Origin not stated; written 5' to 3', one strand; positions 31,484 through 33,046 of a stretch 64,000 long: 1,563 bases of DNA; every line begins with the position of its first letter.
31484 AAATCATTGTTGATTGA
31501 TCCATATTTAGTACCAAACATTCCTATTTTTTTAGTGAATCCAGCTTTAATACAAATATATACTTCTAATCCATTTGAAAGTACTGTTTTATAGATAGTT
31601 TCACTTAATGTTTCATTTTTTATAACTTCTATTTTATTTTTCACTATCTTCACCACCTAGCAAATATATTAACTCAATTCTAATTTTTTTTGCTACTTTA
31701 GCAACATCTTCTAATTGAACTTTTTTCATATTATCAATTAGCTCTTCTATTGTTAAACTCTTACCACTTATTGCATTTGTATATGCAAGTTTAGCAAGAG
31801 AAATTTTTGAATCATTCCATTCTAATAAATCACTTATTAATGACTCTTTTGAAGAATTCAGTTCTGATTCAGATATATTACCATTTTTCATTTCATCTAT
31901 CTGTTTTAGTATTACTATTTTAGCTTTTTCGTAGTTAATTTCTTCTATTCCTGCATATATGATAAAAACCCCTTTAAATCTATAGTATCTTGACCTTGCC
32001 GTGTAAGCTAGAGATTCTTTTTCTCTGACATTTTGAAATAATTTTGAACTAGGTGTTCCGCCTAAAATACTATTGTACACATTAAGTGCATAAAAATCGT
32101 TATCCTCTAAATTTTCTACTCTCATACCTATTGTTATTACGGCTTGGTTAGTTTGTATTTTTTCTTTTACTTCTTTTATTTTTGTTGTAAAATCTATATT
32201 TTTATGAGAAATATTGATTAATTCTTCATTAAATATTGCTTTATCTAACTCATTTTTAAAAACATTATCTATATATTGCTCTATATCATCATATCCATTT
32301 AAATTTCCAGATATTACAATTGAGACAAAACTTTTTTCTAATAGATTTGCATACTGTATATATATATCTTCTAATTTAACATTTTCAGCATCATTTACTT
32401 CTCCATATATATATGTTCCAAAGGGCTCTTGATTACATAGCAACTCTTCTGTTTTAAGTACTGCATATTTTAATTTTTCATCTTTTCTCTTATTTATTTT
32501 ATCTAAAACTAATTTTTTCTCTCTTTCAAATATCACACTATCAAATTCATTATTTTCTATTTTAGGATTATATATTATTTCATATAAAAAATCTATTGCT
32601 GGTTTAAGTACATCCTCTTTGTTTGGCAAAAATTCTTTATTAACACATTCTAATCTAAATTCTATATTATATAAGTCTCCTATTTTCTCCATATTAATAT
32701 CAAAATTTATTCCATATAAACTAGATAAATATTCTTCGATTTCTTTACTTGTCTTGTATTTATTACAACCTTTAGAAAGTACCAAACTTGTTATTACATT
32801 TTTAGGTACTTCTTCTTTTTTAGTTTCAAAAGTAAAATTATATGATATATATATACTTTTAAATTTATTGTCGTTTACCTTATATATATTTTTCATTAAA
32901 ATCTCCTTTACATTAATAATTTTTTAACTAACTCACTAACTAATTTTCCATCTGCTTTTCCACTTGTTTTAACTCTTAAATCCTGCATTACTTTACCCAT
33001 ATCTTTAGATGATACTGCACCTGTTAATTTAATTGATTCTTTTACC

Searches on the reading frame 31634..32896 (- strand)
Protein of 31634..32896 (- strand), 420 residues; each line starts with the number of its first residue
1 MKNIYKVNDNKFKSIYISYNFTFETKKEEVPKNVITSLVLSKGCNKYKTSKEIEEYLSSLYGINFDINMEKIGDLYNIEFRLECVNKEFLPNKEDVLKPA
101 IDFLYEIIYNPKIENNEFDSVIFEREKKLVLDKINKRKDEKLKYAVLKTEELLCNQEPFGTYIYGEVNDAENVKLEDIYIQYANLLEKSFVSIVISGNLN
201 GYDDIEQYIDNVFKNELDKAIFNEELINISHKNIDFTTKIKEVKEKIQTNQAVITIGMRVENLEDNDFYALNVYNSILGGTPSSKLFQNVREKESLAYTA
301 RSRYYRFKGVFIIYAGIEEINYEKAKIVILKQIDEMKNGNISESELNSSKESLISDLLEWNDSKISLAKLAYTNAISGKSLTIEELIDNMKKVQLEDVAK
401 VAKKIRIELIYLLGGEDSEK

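Call 59: search_protein_families(library=pfam, proteins=[window:31634-32896:-])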
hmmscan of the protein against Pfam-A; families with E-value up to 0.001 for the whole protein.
window:31634-32896:- (420 aa): 1 family
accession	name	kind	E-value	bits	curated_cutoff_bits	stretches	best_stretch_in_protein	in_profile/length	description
PF05193.26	Peptidase_M16_C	-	1.7e-25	90.4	23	1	173-353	2-181/181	Peptidase M16 inactive domain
